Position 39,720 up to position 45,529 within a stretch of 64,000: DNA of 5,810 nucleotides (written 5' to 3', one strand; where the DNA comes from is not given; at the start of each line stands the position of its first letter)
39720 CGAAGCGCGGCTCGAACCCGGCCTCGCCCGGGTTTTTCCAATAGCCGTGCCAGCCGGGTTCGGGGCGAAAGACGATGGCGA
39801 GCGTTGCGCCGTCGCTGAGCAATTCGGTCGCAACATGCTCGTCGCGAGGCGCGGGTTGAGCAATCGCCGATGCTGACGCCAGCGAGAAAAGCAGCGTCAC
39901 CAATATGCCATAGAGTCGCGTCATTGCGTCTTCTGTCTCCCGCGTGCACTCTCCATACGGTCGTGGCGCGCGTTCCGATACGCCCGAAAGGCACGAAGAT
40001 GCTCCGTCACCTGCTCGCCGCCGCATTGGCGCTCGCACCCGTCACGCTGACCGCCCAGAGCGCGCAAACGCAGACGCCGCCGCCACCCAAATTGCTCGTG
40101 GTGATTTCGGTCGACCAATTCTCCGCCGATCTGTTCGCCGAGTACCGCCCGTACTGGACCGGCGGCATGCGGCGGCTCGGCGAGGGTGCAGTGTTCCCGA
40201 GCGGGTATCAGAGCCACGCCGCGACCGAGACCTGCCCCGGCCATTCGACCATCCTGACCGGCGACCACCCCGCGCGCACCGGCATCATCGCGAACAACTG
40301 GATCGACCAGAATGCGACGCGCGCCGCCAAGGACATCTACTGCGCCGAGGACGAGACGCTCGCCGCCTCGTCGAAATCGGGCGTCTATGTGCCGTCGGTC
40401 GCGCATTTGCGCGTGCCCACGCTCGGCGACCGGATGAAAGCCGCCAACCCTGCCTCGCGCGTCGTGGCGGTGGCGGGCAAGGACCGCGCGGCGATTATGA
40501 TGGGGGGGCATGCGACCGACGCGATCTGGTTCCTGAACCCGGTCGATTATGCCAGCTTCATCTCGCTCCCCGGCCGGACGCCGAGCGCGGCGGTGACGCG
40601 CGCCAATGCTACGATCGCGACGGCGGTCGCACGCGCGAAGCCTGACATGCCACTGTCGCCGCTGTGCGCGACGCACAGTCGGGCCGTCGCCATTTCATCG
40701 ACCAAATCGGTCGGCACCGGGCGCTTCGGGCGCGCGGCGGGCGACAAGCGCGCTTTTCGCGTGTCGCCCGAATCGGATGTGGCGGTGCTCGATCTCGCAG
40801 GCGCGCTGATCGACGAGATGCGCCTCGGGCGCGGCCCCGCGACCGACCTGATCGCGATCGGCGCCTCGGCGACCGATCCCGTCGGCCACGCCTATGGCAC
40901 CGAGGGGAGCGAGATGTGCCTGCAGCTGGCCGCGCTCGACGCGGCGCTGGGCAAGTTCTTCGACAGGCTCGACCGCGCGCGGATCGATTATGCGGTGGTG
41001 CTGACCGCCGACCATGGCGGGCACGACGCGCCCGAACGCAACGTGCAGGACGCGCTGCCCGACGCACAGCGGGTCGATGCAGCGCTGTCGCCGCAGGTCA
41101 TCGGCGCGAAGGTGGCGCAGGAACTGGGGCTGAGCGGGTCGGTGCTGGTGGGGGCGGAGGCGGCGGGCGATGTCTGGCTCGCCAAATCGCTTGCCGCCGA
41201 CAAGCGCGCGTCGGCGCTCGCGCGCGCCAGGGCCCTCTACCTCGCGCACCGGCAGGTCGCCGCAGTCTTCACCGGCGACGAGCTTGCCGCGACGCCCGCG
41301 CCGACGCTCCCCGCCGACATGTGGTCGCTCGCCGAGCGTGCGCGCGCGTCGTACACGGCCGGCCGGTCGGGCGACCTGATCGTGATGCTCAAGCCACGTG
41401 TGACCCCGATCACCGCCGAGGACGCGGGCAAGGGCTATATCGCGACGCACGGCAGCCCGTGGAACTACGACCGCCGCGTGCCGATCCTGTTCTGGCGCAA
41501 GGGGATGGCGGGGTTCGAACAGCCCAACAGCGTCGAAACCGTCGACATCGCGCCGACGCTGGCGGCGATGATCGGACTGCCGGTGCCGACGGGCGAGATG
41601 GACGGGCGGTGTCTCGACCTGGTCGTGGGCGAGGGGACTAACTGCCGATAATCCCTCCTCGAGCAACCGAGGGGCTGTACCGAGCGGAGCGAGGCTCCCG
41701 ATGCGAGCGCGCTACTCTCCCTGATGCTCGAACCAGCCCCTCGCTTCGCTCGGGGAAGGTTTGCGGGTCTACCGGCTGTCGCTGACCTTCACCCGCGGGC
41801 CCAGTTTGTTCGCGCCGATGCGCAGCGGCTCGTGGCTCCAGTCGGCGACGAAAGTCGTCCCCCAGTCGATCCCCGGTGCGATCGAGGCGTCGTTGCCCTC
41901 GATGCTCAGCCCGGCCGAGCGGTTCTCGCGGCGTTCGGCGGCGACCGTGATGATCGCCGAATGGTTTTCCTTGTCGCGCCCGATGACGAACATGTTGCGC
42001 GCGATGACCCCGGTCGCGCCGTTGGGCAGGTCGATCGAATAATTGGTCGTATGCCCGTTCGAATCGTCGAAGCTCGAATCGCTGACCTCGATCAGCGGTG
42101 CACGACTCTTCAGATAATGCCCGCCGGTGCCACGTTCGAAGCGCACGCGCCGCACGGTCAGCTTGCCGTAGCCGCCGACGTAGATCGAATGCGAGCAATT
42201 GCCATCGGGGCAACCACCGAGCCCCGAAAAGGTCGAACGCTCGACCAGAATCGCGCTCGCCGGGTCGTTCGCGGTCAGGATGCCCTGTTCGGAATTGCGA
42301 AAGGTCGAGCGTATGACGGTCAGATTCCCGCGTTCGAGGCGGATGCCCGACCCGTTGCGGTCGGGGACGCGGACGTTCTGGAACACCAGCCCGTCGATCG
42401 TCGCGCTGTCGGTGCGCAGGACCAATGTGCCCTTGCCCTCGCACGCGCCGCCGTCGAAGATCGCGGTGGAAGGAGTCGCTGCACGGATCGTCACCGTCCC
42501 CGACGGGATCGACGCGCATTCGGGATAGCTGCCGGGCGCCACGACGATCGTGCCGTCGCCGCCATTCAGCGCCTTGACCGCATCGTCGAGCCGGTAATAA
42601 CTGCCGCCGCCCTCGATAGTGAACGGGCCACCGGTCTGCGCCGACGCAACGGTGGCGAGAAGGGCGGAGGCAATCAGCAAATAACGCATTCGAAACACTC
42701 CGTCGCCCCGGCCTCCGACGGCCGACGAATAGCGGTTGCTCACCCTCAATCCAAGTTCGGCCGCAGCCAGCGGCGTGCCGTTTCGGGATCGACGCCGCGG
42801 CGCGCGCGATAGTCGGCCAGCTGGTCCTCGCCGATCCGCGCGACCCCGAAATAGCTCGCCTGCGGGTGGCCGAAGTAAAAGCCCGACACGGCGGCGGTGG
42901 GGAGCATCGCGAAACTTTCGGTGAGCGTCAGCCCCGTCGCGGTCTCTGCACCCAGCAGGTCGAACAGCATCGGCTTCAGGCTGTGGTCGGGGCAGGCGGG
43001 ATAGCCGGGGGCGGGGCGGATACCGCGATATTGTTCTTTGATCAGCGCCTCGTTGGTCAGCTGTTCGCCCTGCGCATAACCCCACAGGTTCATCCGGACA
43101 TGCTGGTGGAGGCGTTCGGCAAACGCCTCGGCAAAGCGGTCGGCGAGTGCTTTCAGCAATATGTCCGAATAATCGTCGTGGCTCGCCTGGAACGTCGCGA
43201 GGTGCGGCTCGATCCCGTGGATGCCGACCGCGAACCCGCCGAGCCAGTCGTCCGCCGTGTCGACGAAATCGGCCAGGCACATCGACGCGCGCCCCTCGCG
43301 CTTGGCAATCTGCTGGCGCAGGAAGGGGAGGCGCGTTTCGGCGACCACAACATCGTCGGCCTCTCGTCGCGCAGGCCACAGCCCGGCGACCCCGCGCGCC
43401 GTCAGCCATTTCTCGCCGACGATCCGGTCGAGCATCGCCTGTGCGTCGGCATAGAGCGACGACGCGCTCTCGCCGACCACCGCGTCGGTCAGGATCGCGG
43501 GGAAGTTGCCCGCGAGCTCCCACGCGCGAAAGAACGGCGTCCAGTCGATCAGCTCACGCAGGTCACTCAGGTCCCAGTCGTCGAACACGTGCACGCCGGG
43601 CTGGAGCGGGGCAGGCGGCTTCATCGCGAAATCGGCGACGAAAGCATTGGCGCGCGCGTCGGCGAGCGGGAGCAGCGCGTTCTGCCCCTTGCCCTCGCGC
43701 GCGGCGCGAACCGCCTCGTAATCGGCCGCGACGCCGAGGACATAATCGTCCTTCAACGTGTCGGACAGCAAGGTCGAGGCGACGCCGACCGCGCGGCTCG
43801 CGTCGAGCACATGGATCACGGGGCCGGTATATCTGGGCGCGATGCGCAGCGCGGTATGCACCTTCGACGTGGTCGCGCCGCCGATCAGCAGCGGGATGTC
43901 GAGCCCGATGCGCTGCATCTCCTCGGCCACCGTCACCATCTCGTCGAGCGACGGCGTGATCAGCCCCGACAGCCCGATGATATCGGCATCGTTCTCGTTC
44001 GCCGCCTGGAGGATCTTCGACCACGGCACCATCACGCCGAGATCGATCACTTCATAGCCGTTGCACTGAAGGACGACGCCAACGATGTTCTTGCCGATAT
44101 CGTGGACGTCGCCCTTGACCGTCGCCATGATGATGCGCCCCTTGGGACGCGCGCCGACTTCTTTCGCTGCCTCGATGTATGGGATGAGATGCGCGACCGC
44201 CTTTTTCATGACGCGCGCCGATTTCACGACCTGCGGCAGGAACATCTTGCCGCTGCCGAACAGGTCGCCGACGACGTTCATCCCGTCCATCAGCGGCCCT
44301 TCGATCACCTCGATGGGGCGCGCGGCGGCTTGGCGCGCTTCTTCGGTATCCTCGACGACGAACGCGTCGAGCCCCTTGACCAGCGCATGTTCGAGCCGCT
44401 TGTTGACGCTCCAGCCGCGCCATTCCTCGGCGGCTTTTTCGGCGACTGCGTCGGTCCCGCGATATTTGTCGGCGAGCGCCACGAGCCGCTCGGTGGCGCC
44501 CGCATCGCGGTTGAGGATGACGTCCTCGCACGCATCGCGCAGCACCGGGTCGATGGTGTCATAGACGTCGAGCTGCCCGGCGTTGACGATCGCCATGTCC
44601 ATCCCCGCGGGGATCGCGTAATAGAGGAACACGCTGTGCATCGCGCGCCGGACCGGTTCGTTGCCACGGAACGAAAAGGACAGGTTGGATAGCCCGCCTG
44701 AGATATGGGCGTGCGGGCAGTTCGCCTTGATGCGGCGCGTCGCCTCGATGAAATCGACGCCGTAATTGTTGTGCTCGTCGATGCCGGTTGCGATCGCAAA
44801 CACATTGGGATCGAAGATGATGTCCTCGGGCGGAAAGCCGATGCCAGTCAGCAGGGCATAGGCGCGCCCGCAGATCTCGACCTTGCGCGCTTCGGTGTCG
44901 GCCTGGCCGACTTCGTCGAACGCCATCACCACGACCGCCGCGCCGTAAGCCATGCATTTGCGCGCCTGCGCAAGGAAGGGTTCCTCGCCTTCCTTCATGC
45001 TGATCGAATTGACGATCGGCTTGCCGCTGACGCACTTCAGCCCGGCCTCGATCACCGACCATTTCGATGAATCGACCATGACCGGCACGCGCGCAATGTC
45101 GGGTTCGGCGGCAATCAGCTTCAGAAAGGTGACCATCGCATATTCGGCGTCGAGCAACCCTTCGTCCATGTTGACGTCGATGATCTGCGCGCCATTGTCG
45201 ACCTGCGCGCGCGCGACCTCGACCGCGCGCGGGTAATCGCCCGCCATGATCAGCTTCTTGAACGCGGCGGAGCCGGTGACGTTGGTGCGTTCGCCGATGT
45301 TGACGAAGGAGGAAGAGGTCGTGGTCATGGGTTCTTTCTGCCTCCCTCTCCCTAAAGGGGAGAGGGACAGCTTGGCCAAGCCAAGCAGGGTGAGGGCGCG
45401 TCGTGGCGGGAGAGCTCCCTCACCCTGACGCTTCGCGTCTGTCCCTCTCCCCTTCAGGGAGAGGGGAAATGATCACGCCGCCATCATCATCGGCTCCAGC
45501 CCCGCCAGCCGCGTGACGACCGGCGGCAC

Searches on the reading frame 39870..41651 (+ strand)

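Call 38: search_protein_families(library=ncbifam, proteins=[window:39870-41651:+], max_evalue=0.00001)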
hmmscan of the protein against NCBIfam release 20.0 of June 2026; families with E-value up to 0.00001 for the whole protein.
window:39870-41651:+ (593 aa): 2 families
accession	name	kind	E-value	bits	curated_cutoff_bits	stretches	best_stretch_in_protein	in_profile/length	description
NF051873.1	AlkPhosPhoY32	equivalog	2e-125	419.3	1000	1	58-582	7-538/539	alkaline phosphatase PhoY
NF042991.1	alk_phos_PafA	equivalog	6.7e-64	216.2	650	2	293-577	271-545/554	alkaline phosphatase PafA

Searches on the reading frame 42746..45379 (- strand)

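Call 38: search_protein_families(library=ncbifam, proteins=[window:42746-45379:-], max_evalue=0.00001)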
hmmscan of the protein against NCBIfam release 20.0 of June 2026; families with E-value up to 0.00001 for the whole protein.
window:42746-45379:- (877 aa): 14 families
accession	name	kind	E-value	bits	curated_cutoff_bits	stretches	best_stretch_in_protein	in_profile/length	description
NF007024.0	PRK09490.1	equivalog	0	1432.3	1497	1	17-877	351-1230/1234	methionine synthase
TIGR02082.1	metH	equivalog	0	1139.2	1010.85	1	20-846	338-1182/1182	methionine synthase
TIGR02370.1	pyl_corrinoid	subfamily_domain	8e-41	139.6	215.3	1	329-506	2-179/197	methyltransferase cognate corrinoid protein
NF005719.0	PRK07535.1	domain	5.1e-38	130.7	259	1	26-276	2-238/268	methyltetrahydrofolate:corrinoid/iron-sulfur protein methyltransferase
NF041607.1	dimeth_corrin_MtbC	equivalog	9.9e-36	123.2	350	1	333-507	5-178/203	dimethylamine corrinoid protein MtbC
NF047996.1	corrin_MtgC_2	exception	2.4e-33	115.4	370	1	329-506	8-184/212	glycine betaine-specific corrinoid protein MtgC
NF040655.1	MtaC_Meth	equivalog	3.2e-33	114.8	420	1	318-504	28-210/253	methanol--corrinoid protein MtaC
NF047995.1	corrinoid_MtgC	exception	6.7e-32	110.7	310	1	327-508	6-189/215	glycine betaine-specific corrinoid protein MtgC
NF040669.1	MtaC2_Meth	equivalog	3.3e-31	108.6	450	1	331-503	48-217/267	methanol--corrinoid protein MtaC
NF040758.1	CODH_ACS_meth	exception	1.7e-21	76.8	370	1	24-277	3-243/261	carbon monoxide dehydrogenase/acetyl-CoA synthase methytransferase subunit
NF002612.0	PRK02261.1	equivalog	2.8e-12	46.4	110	1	415-506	5-97/148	methylaspartate mutase subunit S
TIGR01501.1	MthylAspMutase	equivalog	7.2e-09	35.5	135.8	1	415-502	3-91/134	methylaspartate mutase subunit S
TIGR00640.1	acid_CoA_mut_C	subfamily_domain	3.8e-08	33.4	57.45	1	413-503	2-93/132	methylmalonyl-CoA mutase C-terminal domain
NF006944.0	PRK09426.1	equivalog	1.2e-06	26.8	876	1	395-511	572-688/721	methylmalonyl-CoA mutase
